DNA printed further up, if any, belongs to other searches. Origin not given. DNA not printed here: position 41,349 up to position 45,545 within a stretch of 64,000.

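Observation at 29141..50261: Eight-gene, ~21-kb operon encoding only exported structural-looking proteins; not assignable to a described system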

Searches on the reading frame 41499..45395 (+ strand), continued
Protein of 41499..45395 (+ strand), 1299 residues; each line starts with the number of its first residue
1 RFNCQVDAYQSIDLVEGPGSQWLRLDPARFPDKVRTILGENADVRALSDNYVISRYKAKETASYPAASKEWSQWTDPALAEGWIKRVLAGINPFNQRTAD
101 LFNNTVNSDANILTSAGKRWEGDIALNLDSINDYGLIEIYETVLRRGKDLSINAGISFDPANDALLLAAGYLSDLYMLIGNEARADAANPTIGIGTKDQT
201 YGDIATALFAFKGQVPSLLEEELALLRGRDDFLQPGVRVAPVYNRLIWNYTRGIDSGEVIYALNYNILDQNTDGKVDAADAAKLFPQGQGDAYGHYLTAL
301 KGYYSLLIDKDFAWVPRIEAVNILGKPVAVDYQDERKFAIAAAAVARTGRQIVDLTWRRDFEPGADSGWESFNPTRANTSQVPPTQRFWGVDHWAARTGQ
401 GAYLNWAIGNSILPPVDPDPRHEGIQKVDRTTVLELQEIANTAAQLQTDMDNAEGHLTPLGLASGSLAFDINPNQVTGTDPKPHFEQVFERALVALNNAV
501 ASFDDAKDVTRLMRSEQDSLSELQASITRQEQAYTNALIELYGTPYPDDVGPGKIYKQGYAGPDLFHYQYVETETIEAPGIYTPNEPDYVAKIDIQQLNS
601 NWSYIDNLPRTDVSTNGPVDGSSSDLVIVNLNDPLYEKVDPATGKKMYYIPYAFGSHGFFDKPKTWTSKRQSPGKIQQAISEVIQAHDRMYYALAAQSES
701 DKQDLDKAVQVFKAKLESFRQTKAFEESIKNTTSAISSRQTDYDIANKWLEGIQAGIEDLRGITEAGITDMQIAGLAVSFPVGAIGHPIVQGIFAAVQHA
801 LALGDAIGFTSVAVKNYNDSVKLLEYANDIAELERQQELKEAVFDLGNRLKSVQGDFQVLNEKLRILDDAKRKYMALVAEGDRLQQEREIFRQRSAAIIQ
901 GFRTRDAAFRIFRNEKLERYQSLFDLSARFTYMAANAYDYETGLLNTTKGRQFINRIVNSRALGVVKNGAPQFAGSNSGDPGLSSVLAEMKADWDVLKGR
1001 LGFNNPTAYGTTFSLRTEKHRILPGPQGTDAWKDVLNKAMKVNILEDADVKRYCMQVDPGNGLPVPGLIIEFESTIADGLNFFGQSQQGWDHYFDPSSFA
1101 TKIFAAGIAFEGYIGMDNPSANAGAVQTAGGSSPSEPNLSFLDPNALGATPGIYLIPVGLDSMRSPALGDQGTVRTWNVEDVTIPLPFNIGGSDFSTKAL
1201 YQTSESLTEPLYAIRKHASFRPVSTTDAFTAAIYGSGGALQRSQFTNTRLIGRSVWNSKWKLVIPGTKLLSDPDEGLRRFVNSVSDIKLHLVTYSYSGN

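Call 40: predict_structure(alignment_id=A1)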
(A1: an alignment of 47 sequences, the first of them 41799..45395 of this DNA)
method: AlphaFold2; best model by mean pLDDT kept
length: 1199 residues; sequences in the alignment: 47
mean_pLDDT: 71.7   pTM: 0.59
mean pLDDT of the five models: 71.7, 71.2, 65.8, 64.4, 63.1
residues with pLDDT >= 90: 151; 70-90: 602; 50-70: 231; < 50: 215
segments of 3 or more residues with pLDDT < 50: 1-11, 93-114, 134-164, 505-546, 658-700, 702-704, 718-722, 1021-1037, 1085-1112
pLDDT, mean of each block of 10 residues (from residue 1): 29 56 62 73 82 80 85 84 73 42 44 60 75 46 39 41 53 64 58 85 84 79 65 85 91 89 67 77 77 89 88 76 69 80 85 81 79 76 86 87 78 70 78 91 89 80 88 63 64 63 48 42 41 42 51 74 82 89 87 80 78 73 66 59 57 51 41 28 40 46 50 50 53 68 78 82 89 92 91 78 69 77 86 88 80 87 80 63 86 81 70 93 89 95 93 85 91 86 89 71 88 77 39 48 82 89 65 70 51 38 38 70 85 76 78 83 92 93 93 70
secondary structure, 60 per line:
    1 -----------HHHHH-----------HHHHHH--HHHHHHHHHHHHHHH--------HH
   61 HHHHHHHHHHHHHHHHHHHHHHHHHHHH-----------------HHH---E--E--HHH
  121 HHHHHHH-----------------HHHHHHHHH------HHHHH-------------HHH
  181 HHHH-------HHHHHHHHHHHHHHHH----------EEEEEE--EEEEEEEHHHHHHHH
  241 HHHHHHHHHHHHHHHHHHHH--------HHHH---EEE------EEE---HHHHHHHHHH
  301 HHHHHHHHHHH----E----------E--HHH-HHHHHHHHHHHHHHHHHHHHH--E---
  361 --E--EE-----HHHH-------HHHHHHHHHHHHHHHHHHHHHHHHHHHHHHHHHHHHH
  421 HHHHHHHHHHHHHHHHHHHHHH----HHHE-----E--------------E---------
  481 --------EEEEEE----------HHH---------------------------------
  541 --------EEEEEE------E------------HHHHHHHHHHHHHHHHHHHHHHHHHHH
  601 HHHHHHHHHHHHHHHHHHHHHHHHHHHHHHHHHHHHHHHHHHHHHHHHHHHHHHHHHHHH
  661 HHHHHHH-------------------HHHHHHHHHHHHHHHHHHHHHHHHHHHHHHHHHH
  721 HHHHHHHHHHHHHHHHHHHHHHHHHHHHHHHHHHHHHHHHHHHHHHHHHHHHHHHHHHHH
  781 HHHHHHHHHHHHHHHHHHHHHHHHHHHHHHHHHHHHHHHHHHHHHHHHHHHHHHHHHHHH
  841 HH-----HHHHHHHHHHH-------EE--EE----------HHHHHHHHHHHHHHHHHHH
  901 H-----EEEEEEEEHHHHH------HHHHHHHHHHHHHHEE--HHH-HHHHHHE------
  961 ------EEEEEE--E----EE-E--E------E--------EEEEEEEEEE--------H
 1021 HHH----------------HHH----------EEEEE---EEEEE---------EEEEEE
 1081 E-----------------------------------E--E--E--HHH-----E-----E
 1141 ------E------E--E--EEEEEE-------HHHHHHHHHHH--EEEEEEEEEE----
elements in order (helices of 4 or more, strands of 3 or more residues): H12-16 H28-33 H36-50 H59-88 H118-127 H145-153 H160-164 H178-184 H192-207 E218-223 E226-232 H233-260 H269-272 E276-278 E285-287 H291-311 H334-354 H373-376 H384-442 E489-494 E549-554 H574-667 H687-842 H848-858 H882-901 E907-914 H915-919 H926-939 H948-953 E967-972 E1002-1011 H1020-1023 E1053-1057 E1061-1065 E1075-1081 E1160-1165 H1173-1183 E1186-1195

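Call 42: fold_search(model_id=the predicted structure, library=pdb)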
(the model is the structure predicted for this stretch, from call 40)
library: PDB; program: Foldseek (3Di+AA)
matches with E <= 10: 120; with E <= 0.001: 19
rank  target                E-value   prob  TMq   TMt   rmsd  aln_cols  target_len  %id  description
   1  6sue_A                1.7e-08  1.00  0.20  0.12  19.5      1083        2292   11  Structure of Photorhabdus luminescens Tc holotoxin pore, Mutation TccC3-D651A (released 2019-11-06)
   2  6rw8_A                2.1e-08  1.00  0.17  0.10  47.1      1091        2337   12  Cryo-EM structure of Xenorhabdus nematophila XptA1 (released 2019-10-23)
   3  6l7e_A                5.8e-08  1.00  0.15  0.08  27.5       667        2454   12  Toxin Complex TcdA1-TcdB1-TccC2 (released 2020-11-04)
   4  6h6f_A                1.0e-07  1.00  0.14  0.08  27.8       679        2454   12  PTC3 holotoxin complex from Photorhabdus luminiscens - Mutant TcC-D651A (released 2018-10-03)
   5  6h6e_A                1.1e-07  1.00  0.18  0.10  48.5      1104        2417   10  PTC3 holotoxin complex from Photorhabdus luminecens in prepore state (TcdA1, TcdB2, TccC3) (released 2018-10-03)
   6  8cpz_A                1.3e-07  1.00  0.17  0.11  48.1      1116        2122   10  Photorhabdus luminescens TcdA1 prepore-to-pore intermediate, K1179W mutant (released 2024-03-13)
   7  8cq0_A                1.8e-07  1.00  0.18  0.11  49.6      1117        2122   10  Photorhabdus luminescens TcdA1 prepore-to-pore intermediate, K567W K2008W mutant (released 2024-03-13)
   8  6rw9_A                1.9e-07  1.00  0.16  0.09  47.8      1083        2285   10  Cryo-EM structure of Morganella morganii TcdA4 (released 2019-10-23)
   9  8tv0_A                2.9e-07  1.00  0.18  0.10  47.9      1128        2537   10  XptA2 wild type (released 2023-09-27)
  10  8tqe_A                3.7e-07  1.00  0.18  0.10  48.1      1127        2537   10  XptA2 wild type (released 2023-09-27)
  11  9mli_A                5.3e-07  1.00  0.14  0.08  28.4       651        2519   12  Xenorhabdus nematophilus XptA2 RBD C Chimera (released 2025-03-05)
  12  6rw6_A                6.4e-07  1.00  0.14  0.08  27.3       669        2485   12  Cryo-EM structure of Photorhabdus luminescens TcdA1 (released 2019-10-23)
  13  5lki_A                8.0e-07  1.00  0.14  0.12  36.3       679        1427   12  Cryo-EM structure of the Tc toxin TcdA1 in its pore state (released 2016-08-31)
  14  6rwa_A                2.3e-06  1.00  0.14  0.08  28.3       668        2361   12  Cryo-EM structure of Photorhabdus luminescens TcdA4 (released 2019-10-23)
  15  9c4k_B                2.3e-06  1.00  0.17  0.17  52.6      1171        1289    9  Yersinia entomophaga holotoxin complex in prepore conformation (released 2025-12-31)
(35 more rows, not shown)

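Call 47: find_homologous_proteins(query=L007:2001-3827:+, max_evalue=1e-10)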
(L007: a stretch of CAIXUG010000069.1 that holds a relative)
Query L007:2001-3827:+ (609 aa): 665 proteins with E <= 1e-10 among 8000 candidates; the best 120 are listed.
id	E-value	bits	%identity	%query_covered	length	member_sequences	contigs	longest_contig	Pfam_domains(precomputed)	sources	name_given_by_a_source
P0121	0.0e+0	1277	92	100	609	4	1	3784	-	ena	-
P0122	1.4e-254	864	65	99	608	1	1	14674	-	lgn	-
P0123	2.9e-245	834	65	100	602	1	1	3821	-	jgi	-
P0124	5.4e-245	833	64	100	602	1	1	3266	-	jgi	-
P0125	6.2e-227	773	61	96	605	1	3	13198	-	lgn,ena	-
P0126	1.0e-226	772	61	100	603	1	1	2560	-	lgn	-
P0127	9.1e-223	759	57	100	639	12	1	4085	-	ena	-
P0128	4.4e-220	750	58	96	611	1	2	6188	-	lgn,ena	-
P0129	1.3e-219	749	60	99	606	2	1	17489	-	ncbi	ncbi:MAG: hypothetical protein RIS76_2490 [Verrucomicrobiota bacterium]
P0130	8.7e-219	746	58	65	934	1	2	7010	PF25852.1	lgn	-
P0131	3.7e-218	744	60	98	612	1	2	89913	-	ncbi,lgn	-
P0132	1.4e-210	719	58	96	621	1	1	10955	-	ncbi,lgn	-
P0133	1.0e-209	716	56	100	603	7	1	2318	-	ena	-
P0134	7.3e-209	713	57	99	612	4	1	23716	-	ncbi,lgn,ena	-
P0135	2.7e-208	711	56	100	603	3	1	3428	-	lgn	-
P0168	1.0e-178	614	52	98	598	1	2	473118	-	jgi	jgi:hypothetical protein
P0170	2.6e-175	603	53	63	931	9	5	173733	PF15899.12,PF02012.27,PF15902.13,PF23414.2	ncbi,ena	-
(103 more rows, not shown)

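Call 50: search_solved_structures(query=A3, max_evalue=10)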
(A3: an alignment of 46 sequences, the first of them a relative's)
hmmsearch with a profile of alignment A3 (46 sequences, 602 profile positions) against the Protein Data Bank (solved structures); distinct sequences matched with E-value up to 10: 0.

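Call 55: find_encoding_contigs(protein=P0168, flank=10000, max_places=2)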
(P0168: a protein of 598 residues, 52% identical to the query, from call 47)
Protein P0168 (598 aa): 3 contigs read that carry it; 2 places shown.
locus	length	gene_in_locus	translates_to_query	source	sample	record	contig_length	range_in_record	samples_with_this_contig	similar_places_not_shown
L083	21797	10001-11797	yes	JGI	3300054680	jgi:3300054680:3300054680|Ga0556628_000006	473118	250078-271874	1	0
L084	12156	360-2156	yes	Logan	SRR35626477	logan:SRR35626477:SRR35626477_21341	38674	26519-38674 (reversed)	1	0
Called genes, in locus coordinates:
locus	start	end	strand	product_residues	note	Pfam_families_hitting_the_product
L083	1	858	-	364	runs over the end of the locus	PF25917:BSH_RND, PF25989:YknX_C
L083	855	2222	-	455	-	PF02321:OEP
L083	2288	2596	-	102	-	PF25213:HVO_A0261_N (faint), PF01022:HTH_5, PF12840:HTH_20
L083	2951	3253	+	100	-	PF12161:HsdM_N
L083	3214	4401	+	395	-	PF02384:N6_Mtase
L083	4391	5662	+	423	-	PF01420:Methylase_S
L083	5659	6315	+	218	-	PF05635:23S_rRNA_IVP (weak)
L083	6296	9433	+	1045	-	PF04313:HSDR_N, PF04851:ResIII, PF18766:SWI2_SNF2, PF00270:DEAD (faint), PF22679:T1R_D3-like, PF11867:T1RH-like_C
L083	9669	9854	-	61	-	-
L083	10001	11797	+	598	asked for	-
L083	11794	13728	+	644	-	PF13884:Peptidase_S74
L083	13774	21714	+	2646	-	-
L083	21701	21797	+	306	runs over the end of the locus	-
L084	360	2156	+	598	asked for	-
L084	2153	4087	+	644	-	PF13884:Peptidase_S74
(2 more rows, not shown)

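Call 56: find_encoding_contigs(protein=P0170, flank=10000, max_places=3)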
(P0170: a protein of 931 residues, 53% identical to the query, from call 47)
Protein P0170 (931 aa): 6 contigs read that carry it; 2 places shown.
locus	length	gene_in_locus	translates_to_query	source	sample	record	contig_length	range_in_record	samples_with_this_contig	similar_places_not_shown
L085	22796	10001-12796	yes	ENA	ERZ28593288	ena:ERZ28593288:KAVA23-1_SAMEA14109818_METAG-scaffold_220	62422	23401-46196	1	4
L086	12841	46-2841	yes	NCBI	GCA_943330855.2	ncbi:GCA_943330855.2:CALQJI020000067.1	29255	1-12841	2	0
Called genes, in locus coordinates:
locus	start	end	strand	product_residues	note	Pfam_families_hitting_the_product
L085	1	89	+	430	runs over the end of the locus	-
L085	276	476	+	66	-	-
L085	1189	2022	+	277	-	PF14522:Cytochrome_C7 (faint), PF14537:Cytochrom_c3_2 (faint), PF22113:Mtrc-MtrF_II-IV_dom (faint), PF09699:Paired_CXXCH_1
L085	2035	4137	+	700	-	-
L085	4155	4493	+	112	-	PF00034:Cytochrom_C, PF13442:Cytochrome_CBB3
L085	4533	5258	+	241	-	PF22113:Mtrc-MtrF_II-IV_dom (faint), PF14522:Cytochrome_C7 (faint), PF14537:Cytochrom_c3_2 (faint), PF09699:Paired_CXXCH_1 (faint)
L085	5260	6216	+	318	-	PF12838:Fer4_7, PF13247:Fer4_11, PF13187:Fer4_9 (weak), PF00037:Fer4 (weak), PF12797:Fer4_2 (weak), PF13237:Fer4_10 (weak), PF12838:Fer4_7 (weak), PF13247:Fer4_11, +4 more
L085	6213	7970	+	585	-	PF03916:NrfD, PF00027:cNMP_binding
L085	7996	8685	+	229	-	PF01988:VIT1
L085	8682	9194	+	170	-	-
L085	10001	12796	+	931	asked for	PF15902:Sortilin-Vps10 (faint), PF23414:Beta-prop_EML_2 (faint), PF02012:BNR (faint), PF15899:BNR_6 (faint)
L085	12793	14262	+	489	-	-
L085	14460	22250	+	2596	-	-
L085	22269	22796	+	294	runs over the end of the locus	-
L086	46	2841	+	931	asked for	PF15902:Sortilin-Vps10 (faint), PF23414:Beta-prop_EML_2 (faint), PF02012:BNR (faint), PF15899:BNR_6 (faint)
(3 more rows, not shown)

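Call 57: predict_structure(alignment_id=A3)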
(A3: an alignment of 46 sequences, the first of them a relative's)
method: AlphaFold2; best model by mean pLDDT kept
length: 609 residues; sequences in the alignment: 46
mean_pLDDT: 87.2   pTM: 0.79
mean pLDDT of the five models: 87.2, 86.6, 85.8, 84.1, 82.8
residues with pLDDT >= 90: 372; 70-90: 171; 50-70: 52; < 50: 14
segments of 3 or more residues with pLDDT < 50: 86-89, 517-521
pLDDT, mean of each block of 10 residues (from residue 1): 50 59 67 96 96 92 93 63 55 82 87 95 96 82 85 93 90 91 88 83 94 82 88 88 94 94 95 92 95 95 94 96 94 92 95 95 93 93 89 89 84 87 95 93 91 94 93 88 90 94 85 52 65 76 93 91 90 93 87 96 88
secondary structure, 60 per line:
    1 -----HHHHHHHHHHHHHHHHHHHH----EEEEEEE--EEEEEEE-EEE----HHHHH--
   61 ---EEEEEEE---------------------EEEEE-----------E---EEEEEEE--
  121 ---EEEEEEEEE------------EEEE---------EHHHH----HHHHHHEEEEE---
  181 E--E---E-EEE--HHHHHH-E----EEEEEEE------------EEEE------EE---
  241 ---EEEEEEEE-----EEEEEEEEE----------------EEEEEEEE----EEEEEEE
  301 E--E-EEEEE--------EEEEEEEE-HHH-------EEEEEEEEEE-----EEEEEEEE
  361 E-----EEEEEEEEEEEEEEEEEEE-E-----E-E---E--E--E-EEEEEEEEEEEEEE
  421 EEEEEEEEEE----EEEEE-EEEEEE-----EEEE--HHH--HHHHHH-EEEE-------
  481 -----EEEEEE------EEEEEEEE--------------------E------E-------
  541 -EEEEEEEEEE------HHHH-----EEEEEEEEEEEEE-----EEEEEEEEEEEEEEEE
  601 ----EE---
elements in order: H6-25 E30-36 E39-45 E47-49 H54-58 E64-70 E92-96 E112-118 E124-132 E145-148 H159-162 H167-172 E173-177 E190-192 H195-200 E207-213 E226-229 E244-251 E257-265 E282-289 E294-301 E306-310 E319-326 E338-347 E353-361 E367-385 E407-430 E435-439 E441-446 E452-455 H463-468 E470-473 E486-491 E498-505 E542-551 H558-561 E567-579 E585-600
